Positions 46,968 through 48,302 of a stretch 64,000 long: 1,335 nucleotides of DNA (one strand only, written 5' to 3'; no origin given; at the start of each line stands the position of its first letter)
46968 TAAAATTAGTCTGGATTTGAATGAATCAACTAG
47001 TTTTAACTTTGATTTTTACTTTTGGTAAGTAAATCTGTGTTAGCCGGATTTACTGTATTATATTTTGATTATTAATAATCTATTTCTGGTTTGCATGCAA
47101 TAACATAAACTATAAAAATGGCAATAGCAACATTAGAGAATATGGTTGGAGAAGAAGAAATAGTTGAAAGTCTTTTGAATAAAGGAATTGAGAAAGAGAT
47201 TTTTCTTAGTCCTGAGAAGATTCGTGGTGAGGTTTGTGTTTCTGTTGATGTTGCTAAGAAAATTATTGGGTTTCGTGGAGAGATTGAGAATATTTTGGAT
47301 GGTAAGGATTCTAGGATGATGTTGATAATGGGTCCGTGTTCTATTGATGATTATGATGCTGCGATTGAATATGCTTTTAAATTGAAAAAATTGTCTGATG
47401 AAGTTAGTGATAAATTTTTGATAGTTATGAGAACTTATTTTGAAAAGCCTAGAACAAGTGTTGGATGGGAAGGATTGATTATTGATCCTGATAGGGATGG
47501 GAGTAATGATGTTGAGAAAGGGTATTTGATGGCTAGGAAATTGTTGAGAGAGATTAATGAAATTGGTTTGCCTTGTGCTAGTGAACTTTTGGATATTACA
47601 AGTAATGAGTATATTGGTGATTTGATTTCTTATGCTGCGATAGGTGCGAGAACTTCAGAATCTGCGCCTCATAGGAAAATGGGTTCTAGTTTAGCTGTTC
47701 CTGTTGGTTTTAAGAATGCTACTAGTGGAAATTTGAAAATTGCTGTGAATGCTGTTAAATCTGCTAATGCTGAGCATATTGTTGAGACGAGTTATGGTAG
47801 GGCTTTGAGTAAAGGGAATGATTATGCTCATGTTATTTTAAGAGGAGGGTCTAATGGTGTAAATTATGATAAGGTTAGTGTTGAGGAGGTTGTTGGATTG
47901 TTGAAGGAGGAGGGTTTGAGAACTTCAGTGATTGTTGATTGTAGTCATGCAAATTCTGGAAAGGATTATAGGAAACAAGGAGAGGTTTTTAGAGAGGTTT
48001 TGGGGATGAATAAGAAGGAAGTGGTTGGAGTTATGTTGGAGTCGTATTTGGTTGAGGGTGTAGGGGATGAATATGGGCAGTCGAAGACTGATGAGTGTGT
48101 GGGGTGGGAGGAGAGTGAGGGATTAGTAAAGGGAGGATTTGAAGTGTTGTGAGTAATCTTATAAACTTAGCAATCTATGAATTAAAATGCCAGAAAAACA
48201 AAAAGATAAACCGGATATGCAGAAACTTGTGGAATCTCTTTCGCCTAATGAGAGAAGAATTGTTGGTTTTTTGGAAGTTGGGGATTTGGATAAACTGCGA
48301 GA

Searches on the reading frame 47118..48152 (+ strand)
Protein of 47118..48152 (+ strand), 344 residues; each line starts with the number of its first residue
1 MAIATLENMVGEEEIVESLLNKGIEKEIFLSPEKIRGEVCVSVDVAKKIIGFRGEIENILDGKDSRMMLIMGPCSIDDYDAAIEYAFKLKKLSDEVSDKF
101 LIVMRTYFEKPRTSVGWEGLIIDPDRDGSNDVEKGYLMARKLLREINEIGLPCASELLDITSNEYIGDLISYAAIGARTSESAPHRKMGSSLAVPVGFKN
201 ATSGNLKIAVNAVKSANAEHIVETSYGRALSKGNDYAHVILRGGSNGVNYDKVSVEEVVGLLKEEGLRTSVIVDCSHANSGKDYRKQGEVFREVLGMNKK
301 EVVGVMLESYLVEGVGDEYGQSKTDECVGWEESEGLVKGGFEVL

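Call 35: search_protein_families(library=pfam, proteins=[window:47118-48152:+], max_evalue=0.01)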
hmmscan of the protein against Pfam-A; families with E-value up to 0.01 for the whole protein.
window:47118-48152:+ (344 aa): 1 family
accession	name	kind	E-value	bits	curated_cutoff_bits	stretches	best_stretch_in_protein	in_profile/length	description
PF00793.26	DAHP_synth_1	-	4.2e-66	223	25.5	1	58-334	9-266/270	DAHP synthetase I family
